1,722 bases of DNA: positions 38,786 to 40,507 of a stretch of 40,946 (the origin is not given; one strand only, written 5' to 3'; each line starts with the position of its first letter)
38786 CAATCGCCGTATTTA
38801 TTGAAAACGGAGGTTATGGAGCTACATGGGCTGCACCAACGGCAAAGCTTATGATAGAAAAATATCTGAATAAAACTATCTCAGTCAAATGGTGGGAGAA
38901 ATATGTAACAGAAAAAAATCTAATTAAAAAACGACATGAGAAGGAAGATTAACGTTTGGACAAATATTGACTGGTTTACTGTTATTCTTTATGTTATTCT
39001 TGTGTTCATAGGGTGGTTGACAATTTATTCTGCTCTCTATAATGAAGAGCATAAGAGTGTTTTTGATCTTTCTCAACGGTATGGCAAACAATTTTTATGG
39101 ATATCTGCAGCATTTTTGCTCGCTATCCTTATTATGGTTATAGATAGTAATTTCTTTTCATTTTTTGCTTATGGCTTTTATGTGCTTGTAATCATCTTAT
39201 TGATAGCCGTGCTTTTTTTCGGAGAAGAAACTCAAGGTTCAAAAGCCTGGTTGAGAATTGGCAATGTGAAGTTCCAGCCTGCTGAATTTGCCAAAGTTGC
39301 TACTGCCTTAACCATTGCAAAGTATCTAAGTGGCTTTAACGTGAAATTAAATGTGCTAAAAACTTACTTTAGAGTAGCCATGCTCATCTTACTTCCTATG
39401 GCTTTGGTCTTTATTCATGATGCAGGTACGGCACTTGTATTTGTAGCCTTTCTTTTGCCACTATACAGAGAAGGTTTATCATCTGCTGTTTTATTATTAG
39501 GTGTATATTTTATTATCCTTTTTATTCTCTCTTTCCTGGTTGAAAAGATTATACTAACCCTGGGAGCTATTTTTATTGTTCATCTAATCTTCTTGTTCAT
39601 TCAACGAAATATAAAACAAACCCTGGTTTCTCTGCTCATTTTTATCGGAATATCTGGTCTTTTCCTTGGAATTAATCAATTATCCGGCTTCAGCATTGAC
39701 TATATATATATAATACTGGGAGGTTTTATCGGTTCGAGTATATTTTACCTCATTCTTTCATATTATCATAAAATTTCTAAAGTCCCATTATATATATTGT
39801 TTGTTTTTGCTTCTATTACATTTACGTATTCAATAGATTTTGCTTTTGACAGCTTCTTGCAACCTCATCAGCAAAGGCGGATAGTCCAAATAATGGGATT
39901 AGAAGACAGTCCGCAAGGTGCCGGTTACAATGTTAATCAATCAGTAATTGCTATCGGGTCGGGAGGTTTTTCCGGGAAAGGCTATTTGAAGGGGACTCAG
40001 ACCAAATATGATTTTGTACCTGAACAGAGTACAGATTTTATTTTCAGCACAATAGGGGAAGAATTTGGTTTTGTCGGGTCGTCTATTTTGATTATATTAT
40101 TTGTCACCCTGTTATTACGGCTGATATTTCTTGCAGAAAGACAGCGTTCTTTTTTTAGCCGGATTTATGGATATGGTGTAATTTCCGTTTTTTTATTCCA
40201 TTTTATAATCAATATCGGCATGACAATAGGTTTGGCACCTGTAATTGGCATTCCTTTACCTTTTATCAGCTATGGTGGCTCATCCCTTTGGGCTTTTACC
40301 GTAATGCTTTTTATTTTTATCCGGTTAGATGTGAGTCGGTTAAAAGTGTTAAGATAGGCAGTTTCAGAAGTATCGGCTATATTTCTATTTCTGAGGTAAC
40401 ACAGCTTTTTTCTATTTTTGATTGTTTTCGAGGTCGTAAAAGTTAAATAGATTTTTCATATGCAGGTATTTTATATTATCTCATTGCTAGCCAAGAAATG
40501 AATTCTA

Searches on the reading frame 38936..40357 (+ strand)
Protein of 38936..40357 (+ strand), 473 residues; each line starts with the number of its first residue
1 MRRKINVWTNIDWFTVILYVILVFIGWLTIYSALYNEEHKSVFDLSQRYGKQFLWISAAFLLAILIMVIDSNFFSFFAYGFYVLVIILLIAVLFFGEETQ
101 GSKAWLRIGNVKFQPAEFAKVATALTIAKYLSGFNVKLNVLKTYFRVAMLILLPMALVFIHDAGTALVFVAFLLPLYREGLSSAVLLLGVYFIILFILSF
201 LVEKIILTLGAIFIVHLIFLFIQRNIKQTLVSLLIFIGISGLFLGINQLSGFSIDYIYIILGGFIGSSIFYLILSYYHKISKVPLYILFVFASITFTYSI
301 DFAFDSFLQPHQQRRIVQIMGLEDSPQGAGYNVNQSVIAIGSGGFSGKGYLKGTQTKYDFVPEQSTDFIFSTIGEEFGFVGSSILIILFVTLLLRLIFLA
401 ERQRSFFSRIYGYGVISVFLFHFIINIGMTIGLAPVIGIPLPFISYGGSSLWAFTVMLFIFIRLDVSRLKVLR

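Call 13: search_protein_families(library=pfam, proteins=[window:38936-40357:+])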
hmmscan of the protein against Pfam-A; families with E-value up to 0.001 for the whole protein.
window:38936-40357:+ (473 aa): 1 family
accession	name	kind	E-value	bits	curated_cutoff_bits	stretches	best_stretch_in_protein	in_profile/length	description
PF01098.24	FTSW_RODA_SPOVE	-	3e-71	240.7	26.4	2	282-466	172-352/356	Cell cycle protein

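Call 59: find_homologous_proteins(query=window:38936-40357:+, max_evalue=1e-80)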
Query window:38936-40357:+ (473 aa): 7944 proteins with E <= 1e-80 among 8000 candidates; the best 120 are listed.
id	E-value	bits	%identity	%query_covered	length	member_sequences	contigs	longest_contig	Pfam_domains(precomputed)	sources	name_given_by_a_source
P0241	1.9e-292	988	100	100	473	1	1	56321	PF01098.25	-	-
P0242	2.4e-256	869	85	100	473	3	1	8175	PF01098.25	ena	-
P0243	1.3e-253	860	85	100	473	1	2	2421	PF01098.25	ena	-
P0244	3.8e-252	855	84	100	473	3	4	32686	PF01098.25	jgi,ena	-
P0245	1.7e-230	784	76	100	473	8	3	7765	PF01098.25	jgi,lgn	jgi:rod shape determining protein RodA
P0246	2.8e-226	770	75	100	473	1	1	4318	PF01098.25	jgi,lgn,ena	-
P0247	2.6e-219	747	73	100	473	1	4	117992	PF01098.25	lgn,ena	-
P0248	3.0e-201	688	68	100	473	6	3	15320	PF01098.25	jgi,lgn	jgi:rod shape determining protein RodA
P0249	2.0e-200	685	67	100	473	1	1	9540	PF01098.25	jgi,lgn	jgi:rod shape determining protein RodA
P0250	5.0e-200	684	67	100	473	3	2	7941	PF01098.25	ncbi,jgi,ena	-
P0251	6.8e-200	683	66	100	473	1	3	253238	PF01098.25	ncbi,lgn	-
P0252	1.4e-197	675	67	100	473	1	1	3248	PF01098.25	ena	-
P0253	9.6e-197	673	66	100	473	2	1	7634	PF01098.25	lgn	-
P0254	1.3e-188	646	64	100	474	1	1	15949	PF01098.25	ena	-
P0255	4.9e-188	644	63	100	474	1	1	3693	PF01098.25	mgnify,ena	mgnify:CR=1 FL=1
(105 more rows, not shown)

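Call 60: find_encoding_contigs(protein=P0244, flank=4000, max_places=4)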
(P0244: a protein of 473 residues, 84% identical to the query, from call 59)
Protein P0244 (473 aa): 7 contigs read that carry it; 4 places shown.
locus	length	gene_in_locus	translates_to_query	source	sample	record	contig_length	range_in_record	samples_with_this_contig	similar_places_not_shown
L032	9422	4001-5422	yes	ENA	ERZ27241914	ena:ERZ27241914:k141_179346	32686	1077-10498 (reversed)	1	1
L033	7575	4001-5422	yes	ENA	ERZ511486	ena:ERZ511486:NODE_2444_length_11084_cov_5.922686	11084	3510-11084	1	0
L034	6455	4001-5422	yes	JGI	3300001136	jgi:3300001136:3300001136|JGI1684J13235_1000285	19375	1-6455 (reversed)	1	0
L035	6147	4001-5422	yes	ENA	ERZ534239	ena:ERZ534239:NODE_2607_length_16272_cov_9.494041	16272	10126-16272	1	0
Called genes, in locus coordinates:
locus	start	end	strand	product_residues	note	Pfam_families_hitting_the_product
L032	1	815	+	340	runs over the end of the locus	PF06723:MreB_Mbl, PF00022:Actin (faint), PF00012:HSP70, PF14450:FtsA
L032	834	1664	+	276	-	PF04085:MreC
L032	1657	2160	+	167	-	-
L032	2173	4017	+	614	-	PF03717:PBP_dimer, PF00905:Transpeptidase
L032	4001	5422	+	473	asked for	PF01098:FTSW_RODA_SPOVE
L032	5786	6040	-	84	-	PF01649:Ribosomal_S20p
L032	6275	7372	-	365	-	PF01168:Ala_racemase_N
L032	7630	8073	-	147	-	PF00583:Acetyltransf_1, PF13673:Acetyltransf_10 (weak), PF13508:Acetyltransf_7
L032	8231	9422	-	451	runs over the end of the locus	PF01225:Mur_ligase, PF08245:Mur_ligase_M, PF02875:Mur_ligase_C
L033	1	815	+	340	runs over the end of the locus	PF06723:MreB_Mbl, PF00022:Actin (faint), PF00012:HSP70, PF14450:FtsA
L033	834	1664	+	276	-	PF04085:MreC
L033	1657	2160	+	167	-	-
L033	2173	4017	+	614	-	PF03717:PBP_dimer, PF00905:Transpeptidase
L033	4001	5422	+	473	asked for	PF01098:FTSW_RODA_SPOVE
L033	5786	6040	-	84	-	PF01649:Ribosomal_S20p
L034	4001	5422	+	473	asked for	PF01098:FTSW_RODA_SPOVE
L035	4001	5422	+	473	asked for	PF01098:FTSW_RODA_SPOVE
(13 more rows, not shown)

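Call 61: find_encoding_contigs(protein=P0245, flank=4000, max_places=3)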
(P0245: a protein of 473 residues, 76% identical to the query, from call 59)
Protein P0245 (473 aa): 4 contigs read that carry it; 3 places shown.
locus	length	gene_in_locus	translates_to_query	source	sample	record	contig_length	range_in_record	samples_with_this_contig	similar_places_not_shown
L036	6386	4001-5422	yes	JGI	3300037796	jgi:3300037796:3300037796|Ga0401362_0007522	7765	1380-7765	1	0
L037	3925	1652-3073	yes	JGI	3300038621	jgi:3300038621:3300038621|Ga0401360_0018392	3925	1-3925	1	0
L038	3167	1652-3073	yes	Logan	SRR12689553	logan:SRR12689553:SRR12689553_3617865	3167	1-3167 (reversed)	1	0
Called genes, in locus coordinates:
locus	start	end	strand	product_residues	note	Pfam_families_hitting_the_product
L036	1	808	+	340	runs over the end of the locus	PF00022:Actin (faint), PF06723:MreB_Mbl, PF00012:HSP70, PF14450:FtsA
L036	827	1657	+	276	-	PF04085:MreC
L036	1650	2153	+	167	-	-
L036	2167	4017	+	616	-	PF03717:PBP_dimer, PF00905:Transpeptidase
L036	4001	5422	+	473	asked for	PF01098:FTSW_RODA_SPOVE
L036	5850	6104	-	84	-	PF01649:Ribosomal_S20p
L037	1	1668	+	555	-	?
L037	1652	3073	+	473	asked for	PF01098:FTSW_RODA_SPOVE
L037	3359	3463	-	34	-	-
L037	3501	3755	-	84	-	PF01649:Ribosomal_S20p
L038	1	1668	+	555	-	?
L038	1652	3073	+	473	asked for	PF01098:FTSW_RODA_SPOVE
